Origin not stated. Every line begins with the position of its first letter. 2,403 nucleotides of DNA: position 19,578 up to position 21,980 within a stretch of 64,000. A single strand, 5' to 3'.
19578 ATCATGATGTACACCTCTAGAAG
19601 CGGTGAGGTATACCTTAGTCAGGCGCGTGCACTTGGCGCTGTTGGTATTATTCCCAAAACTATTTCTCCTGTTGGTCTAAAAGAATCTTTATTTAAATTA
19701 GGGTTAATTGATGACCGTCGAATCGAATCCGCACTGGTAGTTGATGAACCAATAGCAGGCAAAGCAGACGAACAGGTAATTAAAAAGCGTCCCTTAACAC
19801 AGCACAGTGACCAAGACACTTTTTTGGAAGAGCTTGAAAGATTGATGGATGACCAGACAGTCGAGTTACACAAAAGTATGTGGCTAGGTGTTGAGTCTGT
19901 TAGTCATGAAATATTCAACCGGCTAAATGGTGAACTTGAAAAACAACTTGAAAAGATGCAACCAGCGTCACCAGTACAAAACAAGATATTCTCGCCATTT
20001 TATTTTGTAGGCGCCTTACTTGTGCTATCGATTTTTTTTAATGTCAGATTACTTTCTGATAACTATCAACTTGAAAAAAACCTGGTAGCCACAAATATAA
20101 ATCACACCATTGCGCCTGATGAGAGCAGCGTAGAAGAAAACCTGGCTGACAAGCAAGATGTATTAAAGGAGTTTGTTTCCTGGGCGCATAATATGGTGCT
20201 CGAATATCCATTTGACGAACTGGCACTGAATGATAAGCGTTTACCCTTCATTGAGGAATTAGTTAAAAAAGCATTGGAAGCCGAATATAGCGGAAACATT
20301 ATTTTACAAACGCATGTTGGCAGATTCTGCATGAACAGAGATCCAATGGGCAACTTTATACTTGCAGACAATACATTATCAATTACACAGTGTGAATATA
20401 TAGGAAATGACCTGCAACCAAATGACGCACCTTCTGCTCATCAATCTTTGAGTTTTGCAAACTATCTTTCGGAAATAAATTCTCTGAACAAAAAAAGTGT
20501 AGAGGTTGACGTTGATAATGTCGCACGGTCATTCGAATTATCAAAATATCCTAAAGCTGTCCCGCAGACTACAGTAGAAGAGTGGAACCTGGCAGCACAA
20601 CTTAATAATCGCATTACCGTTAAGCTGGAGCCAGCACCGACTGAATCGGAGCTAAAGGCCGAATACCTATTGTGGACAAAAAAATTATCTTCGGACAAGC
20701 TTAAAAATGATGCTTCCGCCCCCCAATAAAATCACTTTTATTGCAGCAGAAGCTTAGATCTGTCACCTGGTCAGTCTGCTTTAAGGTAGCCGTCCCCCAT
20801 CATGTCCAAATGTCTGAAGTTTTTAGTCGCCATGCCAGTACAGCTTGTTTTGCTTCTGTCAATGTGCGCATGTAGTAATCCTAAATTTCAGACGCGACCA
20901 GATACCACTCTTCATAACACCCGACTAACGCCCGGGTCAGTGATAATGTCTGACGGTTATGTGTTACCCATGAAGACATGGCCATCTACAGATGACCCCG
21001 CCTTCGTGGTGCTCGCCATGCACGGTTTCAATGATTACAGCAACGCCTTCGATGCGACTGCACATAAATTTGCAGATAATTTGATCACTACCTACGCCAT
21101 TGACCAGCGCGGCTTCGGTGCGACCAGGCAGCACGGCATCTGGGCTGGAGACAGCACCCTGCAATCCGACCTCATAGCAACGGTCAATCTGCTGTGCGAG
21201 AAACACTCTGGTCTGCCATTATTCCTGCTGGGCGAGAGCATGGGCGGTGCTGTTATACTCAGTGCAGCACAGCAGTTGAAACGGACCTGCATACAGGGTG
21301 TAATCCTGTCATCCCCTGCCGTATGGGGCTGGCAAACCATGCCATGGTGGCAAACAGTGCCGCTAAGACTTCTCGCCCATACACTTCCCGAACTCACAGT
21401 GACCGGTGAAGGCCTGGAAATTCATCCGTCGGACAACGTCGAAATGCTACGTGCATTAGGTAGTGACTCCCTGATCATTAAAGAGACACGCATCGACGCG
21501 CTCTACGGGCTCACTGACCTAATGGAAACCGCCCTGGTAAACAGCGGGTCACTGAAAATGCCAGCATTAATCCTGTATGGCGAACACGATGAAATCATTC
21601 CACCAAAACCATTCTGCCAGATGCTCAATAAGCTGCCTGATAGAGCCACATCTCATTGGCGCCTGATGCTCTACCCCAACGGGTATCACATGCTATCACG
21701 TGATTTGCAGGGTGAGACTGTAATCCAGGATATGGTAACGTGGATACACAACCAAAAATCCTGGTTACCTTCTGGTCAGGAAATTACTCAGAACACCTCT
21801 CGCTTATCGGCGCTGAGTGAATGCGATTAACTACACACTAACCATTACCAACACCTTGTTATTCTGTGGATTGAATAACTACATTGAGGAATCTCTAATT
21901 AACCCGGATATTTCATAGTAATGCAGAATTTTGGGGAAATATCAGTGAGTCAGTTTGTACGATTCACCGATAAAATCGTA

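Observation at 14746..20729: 1115-aa double glycosyltransferase flanked by two unusual response regulators, with twin palindromes in its leader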

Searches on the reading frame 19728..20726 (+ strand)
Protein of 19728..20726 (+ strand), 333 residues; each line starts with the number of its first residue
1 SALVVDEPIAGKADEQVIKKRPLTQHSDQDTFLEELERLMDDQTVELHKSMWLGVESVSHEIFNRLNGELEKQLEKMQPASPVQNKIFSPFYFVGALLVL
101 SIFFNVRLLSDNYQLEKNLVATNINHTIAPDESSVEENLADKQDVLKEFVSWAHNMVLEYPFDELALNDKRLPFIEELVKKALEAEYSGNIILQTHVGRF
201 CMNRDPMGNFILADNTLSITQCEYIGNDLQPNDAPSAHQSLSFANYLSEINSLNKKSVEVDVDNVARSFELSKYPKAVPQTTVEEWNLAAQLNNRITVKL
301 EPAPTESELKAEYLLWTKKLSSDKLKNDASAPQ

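Call 16: find_homologous_proteins(query=window:19728-20726:+, max_evalue=0.001)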
Query window:19728-20726:+ (333 aa): 146 proteins with E <= 0.001 among 2167 candidates; the best 120 are listed.
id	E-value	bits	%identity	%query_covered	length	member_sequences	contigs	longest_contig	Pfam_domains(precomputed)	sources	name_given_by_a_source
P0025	3.7e-213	725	99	100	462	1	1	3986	PF00072.31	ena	-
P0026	7.1e-211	717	98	100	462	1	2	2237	PF00072.31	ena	-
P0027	3.1e-198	676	93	100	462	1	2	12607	PF00072.31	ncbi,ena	-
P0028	9.5e-193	657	91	99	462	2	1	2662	PF00072.31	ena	-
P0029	7.9e-187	638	85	98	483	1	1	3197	PF00072.31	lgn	-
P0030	2.6e-186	636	84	98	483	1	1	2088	PF00072.31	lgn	-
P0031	2.6e-186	636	84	98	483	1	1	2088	PF00072.31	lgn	-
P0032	3.6e-183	626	81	100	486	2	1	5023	PF00072.31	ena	-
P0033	1.7e-176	604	86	92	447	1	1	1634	PF00072.31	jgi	-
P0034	2.7e-172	590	79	100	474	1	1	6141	PF00072.31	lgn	-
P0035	1.4e-156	539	78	88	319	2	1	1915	-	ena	-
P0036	4.6e-151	521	71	94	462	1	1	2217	PF00072.31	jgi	-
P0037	3.2e-147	508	74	93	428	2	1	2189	PF00072.31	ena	-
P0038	6.5e-146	504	73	94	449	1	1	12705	PF00072.31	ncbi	-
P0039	1.4e-145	503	71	93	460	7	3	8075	PF00072.31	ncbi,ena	-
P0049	1.6e-138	479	69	93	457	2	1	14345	PF00072.31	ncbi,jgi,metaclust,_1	metaclust:\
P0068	2.0e-96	341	55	88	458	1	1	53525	PF00072.31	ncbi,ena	-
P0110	6.6e-86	307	49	89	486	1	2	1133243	PF00072.31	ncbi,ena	-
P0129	2.5e-81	292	47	86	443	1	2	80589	PF00072.31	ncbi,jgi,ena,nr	ncbi:MAG: hypothetical protein COA54_10160 [Thiotrichaceae bacterium]|nr:MAG: hypothetical protein C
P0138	3.9e-78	281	49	84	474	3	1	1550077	PF00072.31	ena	-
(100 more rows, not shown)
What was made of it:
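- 19341..20729 (+): Orphan response regulator with three parts: canonical REC (residues 5-120), a conserved juxtamembrane helix and one TM helix (214-240), and a conserved periplasmic domain of about 175 aa (268-440) with two invariant Cys. It is a neighbour of the GT, not part of a GT system. 146+ homologous clusters share this architecture (call 16).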

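Call 17: find_encoding_contigs(protein=P0027, flank=8000, max_places=2)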
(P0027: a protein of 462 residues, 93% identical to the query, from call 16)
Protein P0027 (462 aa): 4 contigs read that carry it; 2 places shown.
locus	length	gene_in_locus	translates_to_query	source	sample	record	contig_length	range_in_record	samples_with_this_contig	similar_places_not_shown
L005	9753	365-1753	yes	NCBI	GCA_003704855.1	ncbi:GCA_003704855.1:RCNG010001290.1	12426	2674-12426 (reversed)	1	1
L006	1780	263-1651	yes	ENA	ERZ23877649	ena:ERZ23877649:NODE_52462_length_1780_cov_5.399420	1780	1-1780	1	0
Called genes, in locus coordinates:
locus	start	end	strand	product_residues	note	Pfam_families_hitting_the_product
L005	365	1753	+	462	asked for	PF00072:Response_reg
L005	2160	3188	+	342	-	PF12146:Hydrolase_4, PF00561:Abhydrolase_1, PF12697:Abhydrolase_6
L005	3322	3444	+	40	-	-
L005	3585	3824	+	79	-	-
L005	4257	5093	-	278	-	PF00165:HTH_AraC (weak), PF12833:HTH_18, PF01035:DNA_binding_1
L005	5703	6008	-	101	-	PF11582:DUF3240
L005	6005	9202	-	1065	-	PF00873:ACR_tran, PF03176:MMPL (weak)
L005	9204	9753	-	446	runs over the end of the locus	PF02321:OEP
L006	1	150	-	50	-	?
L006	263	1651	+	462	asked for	PF00072:Response_reg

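Call 18: find_encoding_contigs(protein=P0049, flank=8000, max_places=2)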
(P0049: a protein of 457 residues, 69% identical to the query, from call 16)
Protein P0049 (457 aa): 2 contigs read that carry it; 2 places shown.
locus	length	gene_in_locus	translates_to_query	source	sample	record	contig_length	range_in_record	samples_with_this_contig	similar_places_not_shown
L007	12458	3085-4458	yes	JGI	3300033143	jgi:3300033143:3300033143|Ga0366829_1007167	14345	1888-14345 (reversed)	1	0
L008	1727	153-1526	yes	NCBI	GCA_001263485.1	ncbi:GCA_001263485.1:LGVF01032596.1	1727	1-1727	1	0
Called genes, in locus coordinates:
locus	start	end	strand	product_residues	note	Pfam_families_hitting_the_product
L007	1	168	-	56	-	?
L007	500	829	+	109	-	-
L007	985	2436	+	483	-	PF00224:PK, PF02887:PK_C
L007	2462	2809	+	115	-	-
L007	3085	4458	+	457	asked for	PF00072:Response_reg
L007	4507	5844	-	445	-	PF00483:NTP_transferase, PF24894:Hexapep_GlmU, PF25247:LbH_GLGC (faint), PF25084:LbH_EIF2B (weak)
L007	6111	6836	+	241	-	-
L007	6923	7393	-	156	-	PF00754:F5_F8_type_C (weak)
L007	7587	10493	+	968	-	PF03993:DUF349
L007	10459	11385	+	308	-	PF05677:DUF818 (weak), PF12146:Hydrolase_4, PF00561:Abhydrolase_1, PF12697:Abhydrolase_6 (faint), PF00326:Peptidase_S9 (weak)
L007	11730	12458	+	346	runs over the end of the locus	PF00817:IMS, PF11798:IMS_HHH (weak), PF21999:IMS_HHH_1 (weak), PF11799:IMS_C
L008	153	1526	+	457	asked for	PF00072:Response_reg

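Call 19: find_encoding_contigs(protein=P0110, flank=8000, max_places=2)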
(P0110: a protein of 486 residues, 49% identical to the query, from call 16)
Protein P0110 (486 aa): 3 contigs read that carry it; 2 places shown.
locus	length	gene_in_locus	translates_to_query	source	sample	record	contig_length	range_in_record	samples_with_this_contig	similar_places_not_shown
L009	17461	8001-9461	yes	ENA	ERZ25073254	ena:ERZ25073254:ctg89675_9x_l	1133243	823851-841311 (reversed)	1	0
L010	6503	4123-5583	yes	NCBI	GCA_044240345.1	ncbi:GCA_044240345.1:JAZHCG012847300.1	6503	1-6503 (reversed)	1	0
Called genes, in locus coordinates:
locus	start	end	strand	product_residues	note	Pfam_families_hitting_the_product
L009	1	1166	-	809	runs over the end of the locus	PF08206:OB_RNB, PF17876:CSD2, PF00773:RNB, PF00575:S1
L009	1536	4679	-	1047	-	PF00873:ACR_tran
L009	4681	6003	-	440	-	PF19335:HMBD (weak), PF25919:BSH_CusB, PF25973:BSH_CzcB (weak), PF25869:3HB_CusB, PF25944:Beta-barrel_RND, PF25954:Beta-barrel_RND_2, PF25967:RND-MFP_C, PF25975:CzcB_C, +1 more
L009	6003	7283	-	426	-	PF02321:OEP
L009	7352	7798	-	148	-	-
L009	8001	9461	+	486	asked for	PF00072:Response_reg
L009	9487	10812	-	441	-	PF00709:Adenylsucc_synt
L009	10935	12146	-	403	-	PF13393:tRNA-synt_His, PF27460:HisZ_C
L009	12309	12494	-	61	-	PF09838:DUF2065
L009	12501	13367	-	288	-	PF01145:Band_7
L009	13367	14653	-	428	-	PF12221:HflK_N, PF01145:Band_7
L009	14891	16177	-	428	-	PF03193:RsgA_GTPase (faint), PF13167:GTP-bdg_N, PF16360:GTP-bdg_M, PF00025:Arf (weak), PF01926:MMR_HSR1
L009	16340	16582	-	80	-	PF17209:Hfq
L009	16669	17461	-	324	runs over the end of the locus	PF01745:IPT (weak), PF01715:IPPT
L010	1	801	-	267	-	?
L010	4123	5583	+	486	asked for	PF00072:Response_reg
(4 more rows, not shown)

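Call 56: find_encoding_contigs(protein=P0025, flank=5000, max_places=3)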
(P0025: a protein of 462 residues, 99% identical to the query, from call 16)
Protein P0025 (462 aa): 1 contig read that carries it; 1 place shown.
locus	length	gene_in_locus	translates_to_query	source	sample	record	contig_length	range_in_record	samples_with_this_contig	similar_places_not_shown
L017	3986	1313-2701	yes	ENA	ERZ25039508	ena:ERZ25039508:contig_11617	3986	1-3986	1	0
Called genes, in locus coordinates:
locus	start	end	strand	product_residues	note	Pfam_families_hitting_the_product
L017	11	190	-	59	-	-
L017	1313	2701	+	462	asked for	PF00072:Response_reg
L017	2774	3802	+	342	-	PF00326:Peptidase_S9 (faint), PF12146:Hydrolase_4, PF00561:Abhydrolase_1, PF12697:Abhydrolase_6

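Call 94: find_encoding_contigs(protein=P0138, flank=6000, max_places=1)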
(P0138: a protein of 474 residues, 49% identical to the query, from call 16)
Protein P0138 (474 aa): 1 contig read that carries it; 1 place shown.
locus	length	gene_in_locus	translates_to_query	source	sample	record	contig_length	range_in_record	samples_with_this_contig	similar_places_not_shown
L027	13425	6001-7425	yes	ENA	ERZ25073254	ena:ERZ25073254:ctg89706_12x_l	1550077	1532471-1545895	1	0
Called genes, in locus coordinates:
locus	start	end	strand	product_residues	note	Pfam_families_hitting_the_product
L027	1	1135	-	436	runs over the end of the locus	PF19335:HMBD (weak), PF25919:BSH_CusB, PF25973:BSH_CzcB (weak), PF25869:3HB_CusB, PF25954:Beta-barrel_RND_2, PF25944:Beta-barrel_RND, PF25967:RND-MFP_C, PF25975:CzcB_C, +1 more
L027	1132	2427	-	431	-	PF02321:OEP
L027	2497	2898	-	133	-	-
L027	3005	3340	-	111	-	-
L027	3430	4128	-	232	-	-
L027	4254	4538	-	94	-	PF05016:ParE_toxin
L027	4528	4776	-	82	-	PF02604:PhdYeFM_antitox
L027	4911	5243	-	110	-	PF25212:HVO_A0114, PF01047:MarR, PF01978:TrmB (weak), PF09339:HTH_IclR (weak), PF13412:HTH_24 (weak), PF13463:HTH_27 (faint)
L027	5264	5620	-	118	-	PF20126:TumE (weak)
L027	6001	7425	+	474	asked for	PF00072:Response_reg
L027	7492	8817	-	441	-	PF00709:Adenylsucc_synt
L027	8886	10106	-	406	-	PF13393:tRNA-synt_His, PF27460:HisZ_C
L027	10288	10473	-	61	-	PF09838:DUF2065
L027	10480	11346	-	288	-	PF01145:Band_7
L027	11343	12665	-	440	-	PF12221:HflK_N, PF01145:Band_7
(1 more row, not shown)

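Call 95: find_encoding_contigs(protein=P0129, flank=6000, max_places=1)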
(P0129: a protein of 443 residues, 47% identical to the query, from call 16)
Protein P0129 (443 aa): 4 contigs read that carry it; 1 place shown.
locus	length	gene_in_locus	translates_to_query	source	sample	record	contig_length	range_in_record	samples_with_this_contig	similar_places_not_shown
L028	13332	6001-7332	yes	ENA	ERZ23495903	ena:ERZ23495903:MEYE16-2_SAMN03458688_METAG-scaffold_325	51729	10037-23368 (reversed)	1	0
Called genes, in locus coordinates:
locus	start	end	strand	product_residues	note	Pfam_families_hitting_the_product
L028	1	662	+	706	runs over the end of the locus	PF01138:RNase_PH, PF03725:RNase_PH_C, PF03726:PNPase, PF01138:RNase_PH, PF03725:RNase_PH_C (weak), PF00013:KH_1, PF00575:S1, PF23459:S1_RRP5 (faint)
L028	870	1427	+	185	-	PF05036:SPOR (faint)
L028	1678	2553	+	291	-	PF16811:TAtT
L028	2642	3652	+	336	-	PF03480:DctP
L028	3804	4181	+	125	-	PF04290:DctQ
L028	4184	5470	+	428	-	PF06808:DctM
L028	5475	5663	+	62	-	PF14255:Zn_ribbon_21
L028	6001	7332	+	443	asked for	PF00072:Response_reg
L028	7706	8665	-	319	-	PF04982:TM_HPP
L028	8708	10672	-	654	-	PF16177:ACAS_N, PF00501:AMP-binding, PF13193:AMP-binding_C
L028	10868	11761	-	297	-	PF00749:tRNA-synt_1c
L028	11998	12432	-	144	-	PF21157:DksA_N, PF01258:zf-dskA_traR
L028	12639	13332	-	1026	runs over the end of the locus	PF00873:ACR_tran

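Call 96: find_encoding_contigs(protein=P0068, flank=6000, max_places=1)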
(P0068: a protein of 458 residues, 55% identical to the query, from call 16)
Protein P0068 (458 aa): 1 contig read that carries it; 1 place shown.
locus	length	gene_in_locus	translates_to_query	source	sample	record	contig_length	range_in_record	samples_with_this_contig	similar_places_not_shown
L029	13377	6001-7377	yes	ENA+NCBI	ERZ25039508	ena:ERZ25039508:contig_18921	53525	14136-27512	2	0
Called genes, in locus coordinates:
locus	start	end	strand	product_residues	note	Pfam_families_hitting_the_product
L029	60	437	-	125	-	PF04355:BamE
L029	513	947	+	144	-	PF01475:FUR, PF03551:PadR (faint)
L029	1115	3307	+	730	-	PF13328:HD_4, PF04607:RelA_SpoT, PF02824:TGS, PF19296:RelA_AH, PF28438:RelA_RIS, PF01842:ACT (weak), PF13291:ACT_4, PF22629:ACT_AHAS_ss (weak)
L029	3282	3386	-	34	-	-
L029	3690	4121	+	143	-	-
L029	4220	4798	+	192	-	-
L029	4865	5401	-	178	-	PF01641:SelR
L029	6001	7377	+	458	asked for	PF00072:Response_reg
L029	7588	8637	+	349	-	PF08240:ADH_N, PF00107:ADH_zinc_N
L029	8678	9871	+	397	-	PF00155:Aminotran_1_2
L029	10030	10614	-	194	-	-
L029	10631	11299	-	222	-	PF04264:YceI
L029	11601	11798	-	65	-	-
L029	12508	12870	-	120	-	-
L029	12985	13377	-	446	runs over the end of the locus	PF00089:Trypsin, PF13365:Trypsin_2, PF00595:PDZ (faint), PF13180:PDZ_2 (faint), PF17820:PDZ_6 (faint)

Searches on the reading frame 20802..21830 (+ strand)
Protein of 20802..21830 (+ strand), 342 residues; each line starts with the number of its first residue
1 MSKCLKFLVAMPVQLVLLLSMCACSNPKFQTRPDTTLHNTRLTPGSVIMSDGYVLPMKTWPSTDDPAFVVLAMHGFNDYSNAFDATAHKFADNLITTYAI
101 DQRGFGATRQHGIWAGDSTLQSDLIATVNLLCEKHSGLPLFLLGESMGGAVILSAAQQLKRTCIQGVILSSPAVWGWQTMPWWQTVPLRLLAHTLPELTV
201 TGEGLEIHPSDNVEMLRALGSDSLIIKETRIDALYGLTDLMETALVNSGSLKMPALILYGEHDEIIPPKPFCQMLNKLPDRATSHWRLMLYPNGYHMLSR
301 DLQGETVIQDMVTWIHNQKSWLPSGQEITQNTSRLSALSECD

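Call 6: search_protein_families(library=pfam, proteins=[window:20802-21830:+], max_evalue=0.01)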
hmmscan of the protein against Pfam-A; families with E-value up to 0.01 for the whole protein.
window:20802-21830:+ (342 aa): 4 families
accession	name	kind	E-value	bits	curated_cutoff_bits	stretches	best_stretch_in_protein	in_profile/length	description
PF12146.15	Hydrolase_4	-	2e-53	181.6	27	1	66-302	3-238/239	Serine aminopeptidase, S33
PF00561.26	Abhydrolase_1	-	5.5e-12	46.3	25.8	1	69-298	2-240/245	alpha/beta hydrolase fold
PF12697.13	Abhydrolase_6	-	7.6e-10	40.3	26.3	1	70-297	2-205/217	Alpha/beta hydrolase family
PF00326.27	Peptidase_S9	-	1.8e-05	24.7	22.6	1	251-317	143-208/213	Prolyl oligopeptidase family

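Call 7: search_protein_families(library=ncbifam, proteins=[window:20802-21830:+], max_evalue=0.01)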
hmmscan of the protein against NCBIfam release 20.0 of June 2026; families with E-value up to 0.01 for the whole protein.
window:20802-21830:+ (342 aa): 9 families
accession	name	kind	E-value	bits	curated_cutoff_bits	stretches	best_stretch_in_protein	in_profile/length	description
NF050089.1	i_nPHAscl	equivalog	5.3e-10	38.8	300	1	69-179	20-125/288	intracellular short-chain-length polyhydroxyalkanoate depolymerase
NF011457.0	PRK14875.1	equivalog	8.1e-09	34.9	307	1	68-176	133-235/372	acetoin dehydrogenase dihydrolipoyllysine-residue acetyltransferase subunit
TIGR03695.1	menH_SHCHC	equivalog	2.5e-06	27.1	208.55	1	69-171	4-103/252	2-succinyl-6-hydroxy-2,4-cyclohexadiene-1-carboxylate synthase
TIGR01738.1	bioH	equivalog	0.00012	21.8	206.95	0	73-280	10-215/245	pimeloyl-ACP methyl ester esterase BioH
NF041096.1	esterase_EstD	equivalog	0.00068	18.8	600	1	121-298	224-387/421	esterase EstD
NF047920.1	lactonase_UilS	equivalog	0.0012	18.7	400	1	61-161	18-121/285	UilS family quorum-quenching N-acyl-homoserine lactonase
NF051488.1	bifunc_PcaDC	exception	0.0054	15.9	390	0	82-160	27-100/375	bifunctional 3-oxoadipate enol-lactonase/4-carboxymuconolactone decarboxylase PcaDC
NF008340.0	PRK11126.1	equivalog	0.0071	15.6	261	0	68-169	15-109/255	2-succinyl-6-hydroxy-2,4-cyclohexadiene-1-carboxylate synthase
NF045948.1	ProImpepThrmp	equivalog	0.0087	15.5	500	0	70-171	28-127/291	proline iminopeptidase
